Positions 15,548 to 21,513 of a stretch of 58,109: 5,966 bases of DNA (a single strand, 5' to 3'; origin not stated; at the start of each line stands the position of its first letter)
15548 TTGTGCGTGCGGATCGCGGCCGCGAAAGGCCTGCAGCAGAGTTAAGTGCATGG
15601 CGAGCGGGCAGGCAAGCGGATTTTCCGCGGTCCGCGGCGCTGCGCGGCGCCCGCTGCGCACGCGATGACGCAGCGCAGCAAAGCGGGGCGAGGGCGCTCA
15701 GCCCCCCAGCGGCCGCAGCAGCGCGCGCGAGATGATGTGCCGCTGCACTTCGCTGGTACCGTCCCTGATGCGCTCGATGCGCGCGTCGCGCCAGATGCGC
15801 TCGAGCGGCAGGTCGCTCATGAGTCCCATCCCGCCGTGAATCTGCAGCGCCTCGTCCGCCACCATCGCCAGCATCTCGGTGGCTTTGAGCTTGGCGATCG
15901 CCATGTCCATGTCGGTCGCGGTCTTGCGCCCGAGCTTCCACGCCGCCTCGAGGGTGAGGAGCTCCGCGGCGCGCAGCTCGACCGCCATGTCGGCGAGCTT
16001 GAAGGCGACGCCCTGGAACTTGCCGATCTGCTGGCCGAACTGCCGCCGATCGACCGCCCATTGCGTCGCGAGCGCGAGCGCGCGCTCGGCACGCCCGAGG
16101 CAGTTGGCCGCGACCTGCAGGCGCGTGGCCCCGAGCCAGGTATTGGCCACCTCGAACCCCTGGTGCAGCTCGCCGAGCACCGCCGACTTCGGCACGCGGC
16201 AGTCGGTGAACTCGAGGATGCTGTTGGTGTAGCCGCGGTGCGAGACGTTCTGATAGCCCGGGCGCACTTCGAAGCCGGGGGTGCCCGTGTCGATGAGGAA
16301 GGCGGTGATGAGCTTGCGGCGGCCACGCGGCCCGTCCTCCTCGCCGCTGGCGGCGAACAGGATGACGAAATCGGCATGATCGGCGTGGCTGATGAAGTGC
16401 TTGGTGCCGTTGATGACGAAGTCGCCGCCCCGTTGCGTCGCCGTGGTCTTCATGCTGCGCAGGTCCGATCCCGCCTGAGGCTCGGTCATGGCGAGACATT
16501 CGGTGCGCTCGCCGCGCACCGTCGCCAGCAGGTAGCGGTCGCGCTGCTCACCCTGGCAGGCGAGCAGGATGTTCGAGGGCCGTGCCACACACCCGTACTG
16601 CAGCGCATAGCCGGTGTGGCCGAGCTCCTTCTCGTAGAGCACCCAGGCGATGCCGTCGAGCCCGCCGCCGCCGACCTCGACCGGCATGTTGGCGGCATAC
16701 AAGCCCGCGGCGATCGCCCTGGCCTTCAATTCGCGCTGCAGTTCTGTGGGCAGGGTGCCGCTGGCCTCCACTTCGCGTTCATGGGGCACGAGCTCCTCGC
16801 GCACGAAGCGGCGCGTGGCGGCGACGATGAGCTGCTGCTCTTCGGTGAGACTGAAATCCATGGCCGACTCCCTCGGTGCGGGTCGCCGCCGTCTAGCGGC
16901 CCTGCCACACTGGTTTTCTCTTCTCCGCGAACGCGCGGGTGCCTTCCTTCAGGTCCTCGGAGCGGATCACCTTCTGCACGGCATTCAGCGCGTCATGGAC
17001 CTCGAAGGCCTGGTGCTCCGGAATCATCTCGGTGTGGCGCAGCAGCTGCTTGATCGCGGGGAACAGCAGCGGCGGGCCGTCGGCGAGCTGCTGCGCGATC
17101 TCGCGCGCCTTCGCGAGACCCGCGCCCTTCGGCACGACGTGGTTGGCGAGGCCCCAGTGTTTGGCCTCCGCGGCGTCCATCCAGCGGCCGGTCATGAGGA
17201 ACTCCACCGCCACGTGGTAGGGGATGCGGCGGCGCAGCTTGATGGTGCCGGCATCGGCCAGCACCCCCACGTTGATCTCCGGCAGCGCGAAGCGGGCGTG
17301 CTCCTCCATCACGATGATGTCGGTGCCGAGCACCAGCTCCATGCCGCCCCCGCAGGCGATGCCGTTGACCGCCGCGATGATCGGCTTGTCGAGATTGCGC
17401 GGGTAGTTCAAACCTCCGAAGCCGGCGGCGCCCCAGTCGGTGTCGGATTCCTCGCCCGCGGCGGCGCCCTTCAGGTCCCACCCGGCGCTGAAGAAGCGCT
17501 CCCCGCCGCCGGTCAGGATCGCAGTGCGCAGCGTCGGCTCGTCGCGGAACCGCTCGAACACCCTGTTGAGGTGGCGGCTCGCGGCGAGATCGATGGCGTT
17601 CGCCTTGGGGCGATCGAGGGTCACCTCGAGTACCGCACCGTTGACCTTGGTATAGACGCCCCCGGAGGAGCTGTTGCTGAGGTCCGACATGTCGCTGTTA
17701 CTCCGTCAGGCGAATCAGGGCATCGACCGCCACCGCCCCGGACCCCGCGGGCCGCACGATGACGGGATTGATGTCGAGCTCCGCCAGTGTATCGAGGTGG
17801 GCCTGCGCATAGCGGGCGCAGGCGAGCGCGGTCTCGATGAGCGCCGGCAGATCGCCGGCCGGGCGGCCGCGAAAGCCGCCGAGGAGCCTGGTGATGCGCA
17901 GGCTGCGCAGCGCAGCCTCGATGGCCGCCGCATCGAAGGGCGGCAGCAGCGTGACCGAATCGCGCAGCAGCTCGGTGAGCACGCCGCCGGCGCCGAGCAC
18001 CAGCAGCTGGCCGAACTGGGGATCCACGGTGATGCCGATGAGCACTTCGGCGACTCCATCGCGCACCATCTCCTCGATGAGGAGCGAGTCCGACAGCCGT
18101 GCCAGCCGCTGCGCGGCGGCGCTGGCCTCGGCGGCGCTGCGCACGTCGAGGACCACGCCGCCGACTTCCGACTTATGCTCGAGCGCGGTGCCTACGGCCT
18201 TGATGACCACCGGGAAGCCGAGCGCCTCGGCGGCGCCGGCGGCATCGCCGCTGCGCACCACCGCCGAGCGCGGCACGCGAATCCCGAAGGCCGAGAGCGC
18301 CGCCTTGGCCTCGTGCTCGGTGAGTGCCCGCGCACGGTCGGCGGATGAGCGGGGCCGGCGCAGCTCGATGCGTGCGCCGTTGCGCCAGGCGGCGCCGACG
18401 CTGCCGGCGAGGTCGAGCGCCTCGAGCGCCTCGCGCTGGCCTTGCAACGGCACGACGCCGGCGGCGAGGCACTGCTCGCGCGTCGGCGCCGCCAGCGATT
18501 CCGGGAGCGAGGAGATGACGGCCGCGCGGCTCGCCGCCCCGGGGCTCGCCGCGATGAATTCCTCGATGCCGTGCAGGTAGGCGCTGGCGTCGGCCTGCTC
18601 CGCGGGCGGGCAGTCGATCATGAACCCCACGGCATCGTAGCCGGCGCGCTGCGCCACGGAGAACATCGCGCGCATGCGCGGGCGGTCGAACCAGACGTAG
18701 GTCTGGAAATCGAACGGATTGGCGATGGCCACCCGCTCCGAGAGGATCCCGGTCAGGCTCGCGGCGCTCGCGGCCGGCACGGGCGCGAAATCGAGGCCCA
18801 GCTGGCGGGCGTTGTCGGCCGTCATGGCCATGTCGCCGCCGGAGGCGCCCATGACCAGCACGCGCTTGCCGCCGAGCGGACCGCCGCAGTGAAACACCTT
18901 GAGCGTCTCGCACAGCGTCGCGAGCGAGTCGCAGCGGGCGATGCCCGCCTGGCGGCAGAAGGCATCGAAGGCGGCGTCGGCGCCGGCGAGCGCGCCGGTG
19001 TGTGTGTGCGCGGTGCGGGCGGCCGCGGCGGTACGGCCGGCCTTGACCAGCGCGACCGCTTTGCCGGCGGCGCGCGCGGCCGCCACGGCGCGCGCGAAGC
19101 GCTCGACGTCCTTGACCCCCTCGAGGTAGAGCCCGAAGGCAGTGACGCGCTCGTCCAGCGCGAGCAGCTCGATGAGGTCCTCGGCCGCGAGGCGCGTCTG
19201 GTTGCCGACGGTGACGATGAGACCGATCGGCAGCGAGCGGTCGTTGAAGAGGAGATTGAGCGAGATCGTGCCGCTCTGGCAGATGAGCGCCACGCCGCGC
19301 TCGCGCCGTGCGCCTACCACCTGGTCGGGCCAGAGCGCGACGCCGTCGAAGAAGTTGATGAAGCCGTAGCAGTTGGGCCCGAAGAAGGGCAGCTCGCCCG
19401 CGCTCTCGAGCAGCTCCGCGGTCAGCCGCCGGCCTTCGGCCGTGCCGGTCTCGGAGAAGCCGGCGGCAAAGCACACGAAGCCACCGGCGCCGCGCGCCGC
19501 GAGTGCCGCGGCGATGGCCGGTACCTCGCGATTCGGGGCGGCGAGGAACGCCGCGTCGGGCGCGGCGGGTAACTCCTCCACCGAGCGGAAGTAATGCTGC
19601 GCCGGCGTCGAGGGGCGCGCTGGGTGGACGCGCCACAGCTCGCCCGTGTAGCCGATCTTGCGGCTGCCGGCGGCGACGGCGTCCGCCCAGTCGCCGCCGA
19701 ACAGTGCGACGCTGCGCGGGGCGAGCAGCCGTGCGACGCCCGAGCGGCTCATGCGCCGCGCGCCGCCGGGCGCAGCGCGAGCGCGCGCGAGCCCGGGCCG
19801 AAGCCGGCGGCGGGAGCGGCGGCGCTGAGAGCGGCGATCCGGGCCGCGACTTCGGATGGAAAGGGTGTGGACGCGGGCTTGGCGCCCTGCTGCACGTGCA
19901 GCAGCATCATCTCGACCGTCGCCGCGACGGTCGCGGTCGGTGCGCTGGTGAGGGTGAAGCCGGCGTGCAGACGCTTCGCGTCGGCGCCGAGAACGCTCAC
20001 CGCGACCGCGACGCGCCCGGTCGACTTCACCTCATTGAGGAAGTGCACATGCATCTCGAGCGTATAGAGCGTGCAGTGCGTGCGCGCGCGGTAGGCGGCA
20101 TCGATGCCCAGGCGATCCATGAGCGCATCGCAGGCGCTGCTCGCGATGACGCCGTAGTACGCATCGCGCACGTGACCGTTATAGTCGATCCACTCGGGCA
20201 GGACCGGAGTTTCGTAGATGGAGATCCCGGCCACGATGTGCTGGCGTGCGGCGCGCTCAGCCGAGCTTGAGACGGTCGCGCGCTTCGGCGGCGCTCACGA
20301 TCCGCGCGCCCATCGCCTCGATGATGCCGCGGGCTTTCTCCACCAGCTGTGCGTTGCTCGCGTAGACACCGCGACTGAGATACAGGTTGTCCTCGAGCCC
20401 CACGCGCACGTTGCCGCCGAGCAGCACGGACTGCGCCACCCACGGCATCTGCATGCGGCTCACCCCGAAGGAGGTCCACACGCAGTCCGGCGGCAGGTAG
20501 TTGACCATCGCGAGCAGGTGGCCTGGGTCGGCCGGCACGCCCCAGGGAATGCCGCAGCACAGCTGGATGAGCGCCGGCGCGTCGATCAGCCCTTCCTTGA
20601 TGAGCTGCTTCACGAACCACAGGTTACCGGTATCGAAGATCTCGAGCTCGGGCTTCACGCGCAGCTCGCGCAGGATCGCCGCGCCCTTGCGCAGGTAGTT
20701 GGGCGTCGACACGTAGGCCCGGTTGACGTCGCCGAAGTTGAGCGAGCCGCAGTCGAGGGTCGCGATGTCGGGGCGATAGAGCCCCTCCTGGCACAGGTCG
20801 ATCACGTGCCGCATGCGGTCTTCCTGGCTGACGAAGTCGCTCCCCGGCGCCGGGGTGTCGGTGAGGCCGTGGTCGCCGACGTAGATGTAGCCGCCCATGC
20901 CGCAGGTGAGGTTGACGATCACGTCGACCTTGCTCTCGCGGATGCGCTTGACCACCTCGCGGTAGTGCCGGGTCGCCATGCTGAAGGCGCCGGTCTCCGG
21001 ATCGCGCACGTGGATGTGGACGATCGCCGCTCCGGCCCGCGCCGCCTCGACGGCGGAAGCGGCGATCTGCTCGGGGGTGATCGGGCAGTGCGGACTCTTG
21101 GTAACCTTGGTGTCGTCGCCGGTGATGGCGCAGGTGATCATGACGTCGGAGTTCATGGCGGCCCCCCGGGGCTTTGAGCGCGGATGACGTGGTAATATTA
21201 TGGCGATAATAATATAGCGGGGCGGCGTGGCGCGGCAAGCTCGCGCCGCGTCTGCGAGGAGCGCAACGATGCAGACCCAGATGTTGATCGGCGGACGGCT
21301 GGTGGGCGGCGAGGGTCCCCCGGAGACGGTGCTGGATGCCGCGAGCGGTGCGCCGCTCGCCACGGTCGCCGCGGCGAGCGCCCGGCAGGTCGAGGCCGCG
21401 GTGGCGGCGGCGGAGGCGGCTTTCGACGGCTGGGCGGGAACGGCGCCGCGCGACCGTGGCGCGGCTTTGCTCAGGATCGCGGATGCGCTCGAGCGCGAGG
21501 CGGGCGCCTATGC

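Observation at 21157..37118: Candidate undescribed amine-catabolic system: one Pot-type ABC importer split over three operons of oxidative and demethylating enzymes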

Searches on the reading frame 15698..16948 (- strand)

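Call 12: search_protein_families(library=ncbifam, proteins=[window:15698-16948:-], max_evalue=1e-10)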
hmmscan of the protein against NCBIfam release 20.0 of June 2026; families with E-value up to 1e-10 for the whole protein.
window:15698-16948:- (416 aa): 21 families
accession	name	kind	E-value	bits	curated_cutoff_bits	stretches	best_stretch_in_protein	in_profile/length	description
NF042972.1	AcrlCoAredClosAcrC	equivalog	8.7e-82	274.8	640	1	30-411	1-377/378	acryloyl-CoA reductase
NF058590.1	AcCoDHFadEBacil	equivalog_domain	1.7e-66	225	600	1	33-412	20-412/586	acyl-CoA dehydrogenase FadE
NF008997.0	PRK12341.1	equivalog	1.7e-61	208.4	537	1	30-412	1-378/382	acyl-CoA dehydrogenase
NF045652.1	ProlPCPDhRedW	equivalog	4.8e-58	196.8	650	1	40-410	6-373/376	L-prolyl-[peptidyl-carrier protein] dehydrogenase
NF042439.1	SulpropCoADesulf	equivalog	3.8e-55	187.2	600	1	45-411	4-371/379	3-sulfinopropanoyl-CoA desulfinase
NF045552.1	GlutCoADH_Des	equivalog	1.6e-54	185.6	470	1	30-407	1-376/387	glutaryl-CoA dehydrogenase Acd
NF053553.1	prodigi_MBC_PigA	equivalog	3.2e-54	184.5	500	1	30-410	1-379/381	prodigiosin MBC biosynthesis dehydrogenase PigA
NF002885.1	PRK03354.1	equivalog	3.4e-51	174.5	540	1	30-412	1-375/378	crotonobetainyl-CoA dehydrogenase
NF043006.1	CyhCrbnylCoADH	equivalog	4.7e-49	167.4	650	1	34-410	4-375/380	cyclohexane-1-carbonyl-CoA dehydrogenase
TIGR03207.1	cyc_hxne_CoA_dh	equivalog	1.6e-45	155.5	575.35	1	34-409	1-370/372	cyclohexanecarboxyl-CoA dehydrogenase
NF052270.1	Staph_DH_FadE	equivalog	8.6e-37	126.8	600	1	126-410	116-393/400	acyl-CoA dehydrogenase FadE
NF037942.1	ac_ACP_DH_MbtN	equivalog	1.3e-26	93.3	700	1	143-409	104-364/376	mycobactin biosynthesis acyl-ACP dehydrogenase MbtN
TIGR03204.1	pimC_large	equivalog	3.2e-24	85.6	623.85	1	31-364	1-332/395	pimeloyl-CoA dehydrogenase large subunit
TIGR03203.1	pimD_small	equivalog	2.9e-22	79.3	652.7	1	128-380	98-346/378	pimeloyl-CoA dehydrogenase small subunit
NF049984.1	Rv1679_FadE16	equivalog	1.8e-21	76.8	600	1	56-410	15-365/371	Rv1679 family acyl-CoA dehydrogenase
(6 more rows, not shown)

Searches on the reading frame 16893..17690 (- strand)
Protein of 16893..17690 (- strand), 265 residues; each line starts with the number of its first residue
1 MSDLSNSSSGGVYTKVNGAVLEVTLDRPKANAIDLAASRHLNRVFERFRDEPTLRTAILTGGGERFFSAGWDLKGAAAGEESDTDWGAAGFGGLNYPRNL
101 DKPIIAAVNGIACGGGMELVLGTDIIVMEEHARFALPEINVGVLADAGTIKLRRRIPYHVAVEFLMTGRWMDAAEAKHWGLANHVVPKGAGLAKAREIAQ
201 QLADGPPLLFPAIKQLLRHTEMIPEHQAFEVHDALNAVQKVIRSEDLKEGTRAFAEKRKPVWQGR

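Call 12: search_protein_families(library=ncbifam, proteins=[window:16893-17690:-], max_evalue=1e-10)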
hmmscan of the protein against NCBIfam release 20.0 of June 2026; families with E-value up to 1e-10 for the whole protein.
window:16893-17690:- (265 aa): 68 families (the best 25 are shown)
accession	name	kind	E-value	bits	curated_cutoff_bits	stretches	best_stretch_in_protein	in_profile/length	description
NF002936.2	PRK03580.1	equivalog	4.3e-83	278.6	500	1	15-265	8-261/261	crotonobetainyl-CoA hydratase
NF051848.1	EnCoAHydtEchA19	equivalog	4.9e-68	229.5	400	1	16-265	6-258/258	enoyl-CoA hydratase EchA19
NF006100.0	PRK08252.1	subfamily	6e-68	229.2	282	1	12-265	5-254/254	crotonase/enoyl-CoA hydratase family protein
NF042430.2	EnCoAhydt_DpgD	equivalog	4e-59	200.2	400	1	17-265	4-258/258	enoyl-CoA-hydratase DpgD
NF005864.0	PRK07799.1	equivalog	3.8e-58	196.8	316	1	15-265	13-266/266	crotonase/enoyl-CoA hydratase family protein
NF006566.0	PRK09076.1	subfamily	5.9e-46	157.2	286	1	14-263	9-258/260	enoyl-CoA hydratase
NF006007.0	PRK08138.1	subfamily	7e-45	153.4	355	1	17-265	15-261/261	enoyl-CoA hydratase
NF005073.0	PRK06495.1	subfamily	7.5e-45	153.2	296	1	14-265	8-257/257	enoyl-CoA hydratase/isomerase family protein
NF005803.0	PRK07658.1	equivalog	1.1e-43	149.4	313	1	15-265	7-257/257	enoyl-CoA hydratase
NF006108.0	PRK08259.1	equivalog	2.2e-43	148.6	273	1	12-256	5-246/256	crotonase/enoyl-CoA hydratase family protein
NF005802.0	PRK07657.1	equivalog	2.9e-42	145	363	1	13-264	7-259/260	enoyl-CoA hydratase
NF005126.0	PRK06563.1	subfamily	1.3e-41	142.7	261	1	7-265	4-263/263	crotonase/enoyl-CoA hydratase family protein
NF046063.1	oxepin_alt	equivalog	3.6e-40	138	300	1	15-260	5-253/254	oxepin-CoA hydrolase, alternative type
NF006008.0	PRK08139.1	equivalog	8.1e-40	137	313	1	12-264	13-265/266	enoyl-CoA hydratase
NF004781.0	PRK06127.1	subfamily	3.7e-39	135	291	1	7-265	8-269/269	enoyl-CoA hydratase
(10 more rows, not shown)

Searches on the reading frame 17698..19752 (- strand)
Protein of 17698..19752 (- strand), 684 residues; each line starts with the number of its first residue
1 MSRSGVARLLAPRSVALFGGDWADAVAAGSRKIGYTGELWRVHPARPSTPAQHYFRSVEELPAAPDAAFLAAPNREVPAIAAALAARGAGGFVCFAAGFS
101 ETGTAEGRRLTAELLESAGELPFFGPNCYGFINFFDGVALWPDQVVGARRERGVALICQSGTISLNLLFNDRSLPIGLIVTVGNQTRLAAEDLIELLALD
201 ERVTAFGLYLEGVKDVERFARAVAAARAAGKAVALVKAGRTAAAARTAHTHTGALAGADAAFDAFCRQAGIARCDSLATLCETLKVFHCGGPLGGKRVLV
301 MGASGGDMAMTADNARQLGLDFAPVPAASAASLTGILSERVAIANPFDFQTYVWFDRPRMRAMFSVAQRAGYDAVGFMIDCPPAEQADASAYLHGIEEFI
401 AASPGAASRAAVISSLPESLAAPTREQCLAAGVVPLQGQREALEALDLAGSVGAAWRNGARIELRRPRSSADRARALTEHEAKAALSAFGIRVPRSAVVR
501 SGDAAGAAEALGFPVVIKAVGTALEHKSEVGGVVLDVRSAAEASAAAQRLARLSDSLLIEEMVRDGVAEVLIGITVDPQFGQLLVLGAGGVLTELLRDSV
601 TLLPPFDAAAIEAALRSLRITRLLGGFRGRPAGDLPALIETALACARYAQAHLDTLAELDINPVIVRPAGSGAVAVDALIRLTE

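Call 12: search_protein_families(library=ncbifam, proteins=[window:17698-19752:-], max_evalue=1e-10)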
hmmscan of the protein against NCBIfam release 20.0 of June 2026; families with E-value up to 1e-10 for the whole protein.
window:17698-19752:- (684 aa): 4 families
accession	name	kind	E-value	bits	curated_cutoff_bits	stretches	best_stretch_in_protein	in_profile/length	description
NF045494.1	AcCoALig_Archglob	equivalog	1.7e-72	244.8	1200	2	6-350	218-564/665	acetate--CoA ligase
NF045493.1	HydDutCoALig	equivalog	8.3e-66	223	1300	2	8-326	5-331/698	4-hydroxybutyrate--CoA ligase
NF045492.1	HydPropCoALig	equivalog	4.1e-64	217.1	1300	2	9-349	251-600/700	3-hydroxypropionate--CoA ligase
TIGR02717.1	AcCoA-syn-alpha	equivalog_domain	6e-56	190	567.15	1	7-350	2-350/447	acetate--CoA ligase alpha subunit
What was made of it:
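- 15698..21156 (-): Carnitine/gamma-butyrobetaine-type operon: BKACE 20257-21156, 4HBT thioesterase 19749-20234, ADP-forming CoA ligase 17698-19752, crotonobetainyl-CoA hydratase-like ECH 16893-17690, acyl-CoA dehydrogenase 15698-16861. NCBIfam hits (call 12).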

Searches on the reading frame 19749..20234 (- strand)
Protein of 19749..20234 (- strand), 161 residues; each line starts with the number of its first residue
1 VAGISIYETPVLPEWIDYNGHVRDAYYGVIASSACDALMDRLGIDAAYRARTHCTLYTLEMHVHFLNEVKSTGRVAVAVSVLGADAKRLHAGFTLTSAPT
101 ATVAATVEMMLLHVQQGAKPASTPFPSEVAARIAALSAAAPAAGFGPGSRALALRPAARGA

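Call 12: search_protein_families(library=ncbifam, proteins=[window:19749-20234:-], max_evalue=1e-10)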
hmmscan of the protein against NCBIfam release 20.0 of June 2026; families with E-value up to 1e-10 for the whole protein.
window:19749-20234:- (161 aa): 1 family
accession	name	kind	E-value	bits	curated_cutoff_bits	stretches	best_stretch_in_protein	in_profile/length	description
NF005716.0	PRK07531.1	equivalog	9.8e-28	97.1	592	1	4-140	345-478/495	carnitine 3-dehydrogenase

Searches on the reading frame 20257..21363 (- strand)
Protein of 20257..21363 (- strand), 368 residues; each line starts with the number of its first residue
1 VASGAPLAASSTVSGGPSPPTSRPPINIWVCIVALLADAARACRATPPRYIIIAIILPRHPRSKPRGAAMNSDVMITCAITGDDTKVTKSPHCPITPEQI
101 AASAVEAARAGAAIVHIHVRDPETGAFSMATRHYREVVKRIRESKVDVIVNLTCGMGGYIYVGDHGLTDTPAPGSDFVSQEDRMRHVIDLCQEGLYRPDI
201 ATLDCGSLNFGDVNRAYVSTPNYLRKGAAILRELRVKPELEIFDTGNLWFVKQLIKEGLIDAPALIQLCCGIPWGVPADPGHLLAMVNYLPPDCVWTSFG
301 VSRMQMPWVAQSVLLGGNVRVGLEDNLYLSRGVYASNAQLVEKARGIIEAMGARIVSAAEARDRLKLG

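Call 12: search_protein_families(library=ncbifam, proteins=[window:20257-21363:-], max_evalue=1e-10)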
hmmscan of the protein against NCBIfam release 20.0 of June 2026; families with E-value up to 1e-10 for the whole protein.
window:20257-21363:- (368 aa): 4 families
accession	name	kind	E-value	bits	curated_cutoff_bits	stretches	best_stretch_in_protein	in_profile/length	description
NF052387.1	Lys_ferment_KCE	equivalog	1.4e-67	228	382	1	74-367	2-267/267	3-keto-5-aminohexanoate cleavage enzyme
NF053538.1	DixhxACActTsKce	equivalog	6.9e-58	196.1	430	2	224-367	154-302/310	3,5-dioxohexanoate:acetyl-CoA acetone transferase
NF053568.1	3OXCoAcCUPNH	equivalog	1.9e-47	161.8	350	2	196-367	99-272/274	3-oxoadipate:acetyl-CoA acetyltransferase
NF052389.1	Lys_KAL_CLE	exception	6.1e-46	157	725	2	195-365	265-434/440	bifunctional 3-aminobutyryl-CoA ammonia lyase/3-keto-5-aminohexanoate cleavage enzyme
